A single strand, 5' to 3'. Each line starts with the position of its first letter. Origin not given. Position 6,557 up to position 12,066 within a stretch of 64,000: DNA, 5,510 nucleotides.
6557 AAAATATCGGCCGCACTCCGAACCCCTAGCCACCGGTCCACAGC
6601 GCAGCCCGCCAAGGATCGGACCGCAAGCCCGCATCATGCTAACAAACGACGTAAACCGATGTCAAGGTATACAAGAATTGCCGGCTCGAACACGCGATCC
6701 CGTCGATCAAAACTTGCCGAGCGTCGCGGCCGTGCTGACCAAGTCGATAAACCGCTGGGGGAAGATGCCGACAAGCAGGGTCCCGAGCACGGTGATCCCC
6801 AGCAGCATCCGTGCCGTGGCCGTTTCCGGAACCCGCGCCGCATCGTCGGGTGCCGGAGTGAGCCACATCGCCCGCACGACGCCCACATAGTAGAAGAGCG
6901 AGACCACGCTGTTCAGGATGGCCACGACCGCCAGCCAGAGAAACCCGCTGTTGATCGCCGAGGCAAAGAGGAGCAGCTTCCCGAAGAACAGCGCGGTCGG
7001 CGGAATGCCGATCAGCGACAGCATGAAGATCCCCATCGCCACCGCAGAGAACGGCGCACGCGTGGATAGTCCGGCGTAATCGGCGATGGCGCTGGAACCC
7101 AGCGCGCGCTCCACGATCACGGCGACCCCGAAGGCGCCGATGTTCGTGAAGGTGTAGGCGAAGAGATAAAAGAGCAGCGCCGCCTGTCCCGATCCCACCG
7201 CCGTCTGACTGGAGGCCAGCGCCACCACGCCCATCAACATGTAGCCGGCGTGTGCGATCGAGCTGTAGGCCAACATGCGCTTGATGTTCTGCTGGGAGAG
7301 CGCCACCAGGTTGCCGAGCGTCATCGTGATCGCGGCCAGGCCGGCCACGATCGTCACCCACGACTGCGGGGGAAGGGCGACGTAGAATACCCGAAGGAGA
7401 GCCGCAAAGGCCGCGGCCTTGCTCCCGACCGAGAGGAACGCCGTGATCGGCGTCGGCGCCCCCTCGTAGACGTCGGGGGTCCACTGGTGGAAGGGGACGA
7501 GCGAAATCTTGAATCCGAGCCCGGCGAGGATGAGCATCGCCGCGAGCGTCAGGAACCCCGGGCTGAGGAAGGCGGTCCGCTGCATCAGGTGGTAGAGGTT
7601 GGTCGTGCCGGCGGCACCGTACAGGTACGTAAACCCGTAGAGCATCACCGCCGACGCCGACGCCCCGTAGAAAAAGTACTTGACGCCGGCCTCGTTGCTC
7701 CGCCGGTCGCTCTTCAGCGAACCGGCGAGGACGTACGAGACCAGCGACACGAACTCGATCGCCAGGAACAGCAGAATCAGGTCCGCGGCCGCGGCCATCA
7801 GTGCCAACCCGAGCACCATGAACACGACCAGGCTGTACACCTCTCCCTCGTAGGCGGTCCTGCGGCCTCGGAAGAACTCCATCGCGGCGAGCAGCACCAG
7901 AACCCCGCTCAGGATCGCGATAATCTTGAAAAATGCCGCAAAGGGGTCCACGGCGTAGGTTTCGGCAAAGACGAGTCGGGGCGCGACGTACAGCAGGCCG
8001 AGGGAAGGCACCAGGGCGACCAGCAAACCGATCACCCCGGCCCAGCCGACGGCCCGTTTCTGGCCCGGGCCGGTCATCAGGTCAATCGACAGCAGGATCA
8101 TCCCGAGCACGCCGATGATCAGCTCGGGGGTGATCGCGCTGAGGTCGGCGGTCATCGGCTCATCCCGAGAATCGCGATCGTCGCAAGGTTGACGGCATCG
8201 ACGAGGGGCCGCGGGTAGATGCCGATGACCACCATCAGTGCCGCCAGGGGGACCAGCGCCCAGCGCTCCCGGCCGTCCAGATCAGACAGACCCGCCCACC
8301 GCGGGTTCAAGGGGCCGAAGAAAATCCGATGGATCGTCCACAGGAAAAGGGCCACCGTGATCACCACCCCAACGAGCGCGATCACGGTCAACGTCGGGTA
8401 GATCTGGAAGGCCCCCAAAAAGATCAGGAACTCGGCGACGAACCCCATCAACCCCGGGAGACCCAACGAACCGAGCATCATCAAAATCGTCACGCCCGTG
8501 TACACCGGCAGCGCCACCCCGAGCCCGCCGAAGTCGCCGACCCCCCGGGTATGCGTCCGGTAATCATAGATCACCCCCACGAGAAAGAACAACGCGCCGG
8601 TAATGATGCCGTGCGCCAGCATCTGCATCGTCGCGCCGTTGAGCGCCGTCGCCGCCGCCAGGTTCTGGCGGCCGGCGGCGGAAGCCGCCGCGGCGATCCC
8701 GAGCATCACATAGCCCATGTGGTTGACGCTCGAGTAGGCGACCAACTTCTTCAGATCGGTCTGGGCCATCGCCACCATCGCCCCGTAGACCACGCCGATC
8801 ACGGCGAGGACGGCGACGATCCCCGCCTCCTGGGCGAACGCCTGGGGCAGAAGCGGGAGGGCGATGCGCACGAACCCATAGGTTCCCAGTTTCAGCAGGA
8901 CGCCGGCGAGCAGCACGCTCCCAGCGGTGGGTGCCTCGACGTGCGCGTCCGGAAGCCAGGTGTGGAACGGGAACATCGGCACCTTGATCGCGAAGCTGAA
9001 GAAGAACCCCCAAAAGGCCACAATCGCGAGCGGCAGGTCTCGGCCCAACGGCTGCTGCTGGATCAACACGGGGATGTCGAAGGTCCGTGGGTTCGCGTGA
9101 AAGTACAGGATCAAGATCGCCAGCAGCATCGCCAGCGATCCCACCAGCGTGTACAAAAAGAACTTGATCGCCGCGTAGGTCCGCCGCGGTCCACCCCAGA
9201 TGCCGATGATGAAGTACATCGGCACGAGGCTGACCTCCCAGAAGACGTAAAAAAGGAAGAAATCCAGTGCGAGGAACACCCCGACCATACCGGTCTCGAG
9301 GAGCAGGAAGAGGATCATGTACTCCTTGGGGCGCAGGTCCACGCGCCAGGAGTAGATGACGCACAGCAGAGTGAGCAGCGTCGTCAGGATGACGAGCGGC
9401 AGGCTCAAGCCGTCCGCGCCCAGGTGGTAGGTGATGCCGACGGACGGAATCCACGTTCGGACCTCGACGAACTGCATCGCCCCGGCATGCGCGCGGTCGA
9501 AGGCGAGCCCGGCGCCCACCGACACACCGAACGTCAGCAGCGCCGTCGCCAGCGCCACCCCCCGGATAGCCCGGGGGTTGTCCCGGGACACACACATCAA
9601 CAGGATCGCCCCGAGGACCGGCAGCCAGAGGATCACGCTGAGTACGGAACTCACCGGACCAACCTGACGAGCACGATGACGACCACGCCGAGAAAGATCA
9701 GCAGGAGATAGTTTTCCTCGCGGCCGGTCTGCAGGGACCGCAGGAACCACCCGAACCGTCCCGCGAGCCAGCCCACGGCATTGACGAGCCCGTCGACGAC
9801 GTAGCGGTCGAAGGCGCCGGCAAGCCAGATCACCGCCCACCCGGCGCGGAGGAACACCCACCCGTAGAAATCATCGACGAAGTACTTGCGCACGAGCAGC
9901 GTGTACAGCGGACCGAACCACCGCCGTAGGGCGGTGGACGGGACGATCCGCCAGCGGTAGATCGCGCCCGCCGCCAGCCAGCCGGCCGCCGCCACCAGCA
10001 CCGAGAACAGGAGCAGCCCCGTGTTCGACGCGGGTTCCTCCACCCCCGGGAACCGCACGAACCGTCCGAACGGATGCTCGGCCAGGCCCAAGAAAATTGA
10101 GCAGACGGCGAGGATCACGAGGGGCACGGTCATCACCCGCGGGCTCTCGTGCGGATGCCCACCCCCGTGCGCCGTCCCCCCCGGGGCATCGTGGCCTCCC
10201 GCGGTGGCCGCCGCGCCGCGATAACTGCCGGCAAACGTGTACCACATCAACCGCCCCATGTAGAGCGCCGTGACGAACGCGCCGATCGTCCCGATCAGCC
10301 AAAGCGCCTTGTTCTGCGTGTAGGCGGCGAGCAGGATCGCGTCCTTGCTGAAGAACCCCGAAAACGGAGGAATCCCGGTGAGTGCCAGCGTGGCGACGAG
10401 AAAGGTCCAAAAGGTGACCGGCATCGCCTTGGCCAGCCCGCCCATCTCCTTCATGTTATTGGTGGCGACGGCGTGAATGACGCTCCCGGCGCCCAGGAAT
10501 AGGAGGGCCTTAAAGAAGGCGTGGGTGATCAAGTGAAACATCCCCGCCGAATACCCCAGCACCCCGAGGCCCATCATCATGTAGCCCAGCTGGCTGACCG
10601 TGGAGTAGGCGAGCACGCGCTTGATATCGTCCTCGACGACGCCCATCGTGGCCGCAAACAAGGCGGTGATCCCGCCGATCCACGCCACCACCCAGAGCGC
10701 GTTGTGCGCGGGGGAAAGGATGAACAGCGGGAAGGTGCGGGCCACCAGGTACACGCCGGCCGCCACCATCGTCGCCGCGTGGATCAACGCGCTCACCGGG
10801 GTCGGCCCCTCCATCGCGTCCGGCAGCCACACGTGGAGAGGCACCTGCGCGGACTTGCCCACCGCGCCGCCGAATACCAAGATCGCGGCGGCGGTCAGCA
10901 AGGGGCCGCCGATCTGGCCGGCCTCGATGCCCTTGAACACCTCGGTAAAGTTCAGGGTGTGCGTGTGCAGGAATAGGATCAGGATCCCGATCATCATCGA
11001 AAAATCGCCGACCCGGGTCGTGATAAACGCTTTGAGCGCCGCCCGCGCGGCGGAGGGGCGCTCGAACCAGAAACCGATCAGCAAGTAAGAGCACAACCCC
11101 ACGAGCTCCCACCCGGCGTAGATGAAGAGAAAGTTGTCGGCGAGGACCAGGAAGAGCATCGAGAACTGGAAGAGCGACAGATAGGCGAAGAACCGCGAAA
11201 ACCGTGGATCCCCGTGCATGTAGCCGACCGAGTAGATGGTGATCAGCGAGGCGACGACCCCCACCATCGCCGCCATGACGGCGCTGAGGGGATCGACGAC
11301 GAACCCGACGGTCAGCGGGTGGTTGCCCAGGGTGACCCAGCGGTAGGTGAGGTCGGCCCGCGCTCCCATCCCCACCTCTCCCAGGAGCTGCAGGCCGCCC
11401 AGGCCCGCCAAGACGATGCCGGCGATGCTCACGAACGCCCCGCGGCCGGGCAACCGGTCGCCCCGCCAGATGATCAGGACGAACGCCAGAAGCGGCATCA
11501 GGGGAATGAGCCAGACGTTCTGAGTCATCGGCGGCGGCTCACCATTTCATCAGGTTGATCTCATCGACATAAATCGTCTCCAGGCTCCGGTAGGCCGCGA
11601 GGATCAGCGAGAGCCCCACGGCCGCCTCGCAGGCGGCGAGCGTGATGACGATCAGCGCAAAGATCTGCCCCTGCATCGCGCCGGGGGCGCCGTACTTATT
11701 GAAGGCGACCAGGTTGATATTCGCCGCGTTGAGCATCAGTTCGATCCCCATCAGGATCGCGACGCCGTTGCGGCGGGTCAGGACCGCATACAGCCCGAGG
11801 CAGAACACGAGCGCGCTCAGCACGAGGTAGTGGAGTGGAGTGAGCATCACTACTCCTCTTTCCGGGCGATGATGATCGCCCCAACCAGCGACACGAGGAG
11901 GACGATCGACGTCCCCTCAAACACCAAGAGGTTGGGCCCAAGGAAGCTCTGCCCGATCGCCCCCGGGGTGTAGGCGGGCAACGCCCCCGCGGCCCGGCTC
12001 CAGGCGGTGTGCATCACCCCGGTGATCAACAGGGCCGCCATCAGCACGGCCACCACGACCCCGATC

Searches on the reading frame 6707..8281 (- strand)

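Call 22: search_protein_families(library=pfam, proteins=[window:6707-8281:-], max_evalue=0.00001)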
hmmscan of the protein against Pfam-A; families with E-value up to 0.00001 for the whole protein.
window:6707-8281:- (524 aa): 1 family
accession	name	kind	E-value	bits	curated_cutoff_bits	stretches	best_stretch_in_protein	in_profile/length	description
PF00361.26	Proton_antipo_M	-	4.7e-71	239.8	21.5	1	165-460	1-293/294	NADH:quinone oxidoreductase/Mrp antiporter, TM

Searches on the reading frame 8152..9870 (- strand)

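Call 22: search_protein_families(library=pfam, proteins=[window:8152-9870:-], max_evalue=0.00001)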
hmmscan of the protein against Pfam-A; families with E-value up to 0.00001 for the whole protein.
window:8152-9870:- (572 aa): 1 family
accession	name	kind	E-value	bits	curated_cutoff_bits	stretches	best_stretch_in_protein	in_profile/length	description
PF00361.26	Proton_antipo_M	-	2.1e-71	240.9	21.5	1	201-505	1-294/294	NADH:quinone oxidoreductase/Mrp antiporter, TM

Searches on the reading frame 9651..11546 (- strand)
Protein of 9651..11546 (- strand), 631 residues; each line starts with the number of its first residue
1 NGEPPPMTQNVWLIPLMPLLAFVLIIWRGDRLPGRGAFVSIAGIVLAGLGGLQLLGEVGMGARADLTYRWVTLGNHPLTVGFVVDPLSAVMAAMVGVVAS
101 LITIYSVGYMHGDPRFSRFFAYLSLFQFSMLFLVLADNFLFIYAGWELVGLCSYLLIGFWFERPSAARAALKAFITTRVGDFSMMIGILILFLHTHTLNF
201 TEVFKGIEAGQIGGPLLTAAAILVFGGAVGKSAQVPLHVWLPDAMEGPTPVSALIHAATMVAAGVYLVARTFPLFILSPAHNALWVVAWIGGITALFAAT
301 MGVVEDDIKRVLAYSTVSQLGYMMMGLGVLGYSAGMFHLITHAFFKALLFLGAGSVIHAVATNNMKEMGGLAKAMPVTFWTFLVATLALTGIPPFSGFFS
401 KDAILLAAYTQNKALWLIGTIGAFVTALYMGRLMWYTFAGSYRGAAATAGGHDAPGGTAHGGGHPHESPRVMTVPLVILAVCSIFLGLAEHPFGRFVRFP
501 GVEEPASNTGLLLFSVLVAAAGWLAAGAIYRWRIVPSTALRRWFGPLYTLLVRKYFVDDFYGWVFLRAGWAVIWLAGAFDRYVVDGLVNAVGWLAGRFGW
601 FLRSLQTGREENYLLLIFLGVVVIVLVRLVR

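Call 22: search_protein_families(library=pfam, proteins=[window:9651-11546:-], max_evalue=0.00001)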
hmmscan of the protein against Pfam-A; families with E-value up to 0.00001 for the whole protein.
window:9651-11546:- (631 aa): 2 families
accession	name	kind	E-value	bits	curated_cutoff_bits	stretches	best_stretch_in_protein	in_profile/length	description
PF00361.26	Proton_antipo_M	-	1.1e-85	287.9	21.5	1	136-424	1-292/294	NADH:quinone oxidoreductase/Mrp antiporter, TM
PF00662.26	Proton_antipo_N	-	5.3e-19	68.3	24.5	1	70-120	1-51/51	NADH-Ubiquinone oxidoreductase (complex I), chain 5 N-terminus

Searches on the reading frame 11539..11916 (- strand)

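Call 22: search_protein_families(library=pfam, proteins=[window:11539-11916:-], max_evalue=0.00001)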
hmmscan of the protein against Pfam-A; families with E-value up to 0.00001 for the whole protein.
window:11539-11916:- (125 aa): 1 family
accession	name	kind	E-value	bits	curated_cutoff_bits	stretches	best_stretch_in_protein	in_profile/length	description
PF00420.29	Oxidored_q2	-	1.6e-29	101.9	26.1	1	29-125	1-95/95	NADH-ubiquinone/plastoquinone oxidoreductase chain 4L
